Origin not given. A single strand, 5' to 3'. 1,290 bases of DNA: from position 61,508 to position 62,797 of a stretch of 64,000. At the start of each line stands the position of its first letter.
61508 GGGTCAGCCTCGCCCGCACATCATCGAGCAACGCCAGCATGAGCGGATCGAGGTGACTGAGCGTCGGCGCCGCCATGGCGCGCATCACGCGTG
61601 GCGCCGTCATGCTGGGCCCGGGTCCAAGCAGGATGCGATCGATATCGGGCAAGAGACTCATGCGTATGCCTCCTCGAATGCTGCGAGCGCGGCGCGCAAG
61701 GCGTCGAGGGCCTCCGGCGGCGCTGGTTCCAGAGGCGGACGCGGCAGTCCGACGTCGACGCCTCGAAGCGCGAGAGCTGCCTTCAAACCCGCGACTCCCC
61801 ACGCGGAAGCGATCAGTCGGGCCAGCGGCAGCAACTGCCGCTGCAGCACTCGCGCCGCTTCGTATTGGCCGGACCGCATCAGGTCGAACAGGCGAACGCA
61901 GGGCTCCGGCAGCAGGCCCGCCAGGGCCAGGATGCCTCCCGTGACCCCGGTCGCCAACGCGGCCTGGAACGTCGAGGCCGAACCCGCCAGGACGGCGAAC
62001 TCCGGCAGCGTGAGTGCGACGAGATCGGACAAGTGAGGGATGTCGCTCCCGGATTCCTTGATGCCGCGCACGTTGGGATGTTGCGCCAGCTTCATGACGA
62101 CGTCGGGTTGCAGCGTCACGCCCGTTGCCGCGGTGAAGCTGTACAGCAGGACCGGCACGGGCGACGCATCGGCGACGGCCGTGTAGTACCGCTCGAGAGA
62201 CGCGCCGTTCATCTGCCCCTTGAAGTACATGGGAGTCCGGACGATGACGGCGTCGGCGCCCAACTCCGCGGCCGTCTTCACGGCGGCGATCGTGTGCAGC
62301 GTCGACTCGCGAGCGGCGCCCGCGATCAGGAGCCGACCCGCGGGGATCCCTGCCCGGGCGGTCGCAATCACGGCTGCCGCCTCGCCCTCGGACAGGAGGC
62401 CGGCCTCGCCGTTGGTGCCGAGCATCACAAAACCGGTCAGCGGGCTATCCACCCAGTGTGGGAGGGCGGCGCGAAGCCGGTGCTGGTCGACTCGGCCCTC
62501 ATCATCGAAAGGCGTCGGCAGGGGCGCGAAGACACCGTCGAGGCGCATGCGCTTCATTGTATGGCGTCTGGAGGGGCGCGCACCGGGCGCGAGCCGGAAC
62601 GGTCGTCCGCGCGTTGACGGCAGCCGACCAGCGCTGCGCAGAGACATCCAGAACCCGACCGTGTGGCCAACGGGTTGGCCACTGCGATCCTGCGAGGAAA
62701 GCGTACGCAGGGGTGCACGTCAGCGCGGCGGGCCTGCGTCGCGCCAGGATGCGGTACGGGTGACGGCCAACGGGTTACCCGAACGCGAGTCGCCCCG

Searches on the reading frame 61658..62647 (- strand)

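Call 45: search_protein_families(library=pfam, proteins=[window:61658-62647:-], max_evalue=0.001)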
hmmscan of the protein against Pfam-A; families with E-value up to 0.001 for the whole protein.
window:61658-62647:- (329 aa): 1 family
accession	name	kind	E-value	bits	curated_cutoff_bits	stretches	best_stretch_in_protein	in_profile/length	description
PF00701.28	DHDPS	-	2.8e-50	171.2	22.1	1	36-322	2-287/289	Dihydrodipicolinate synthetase family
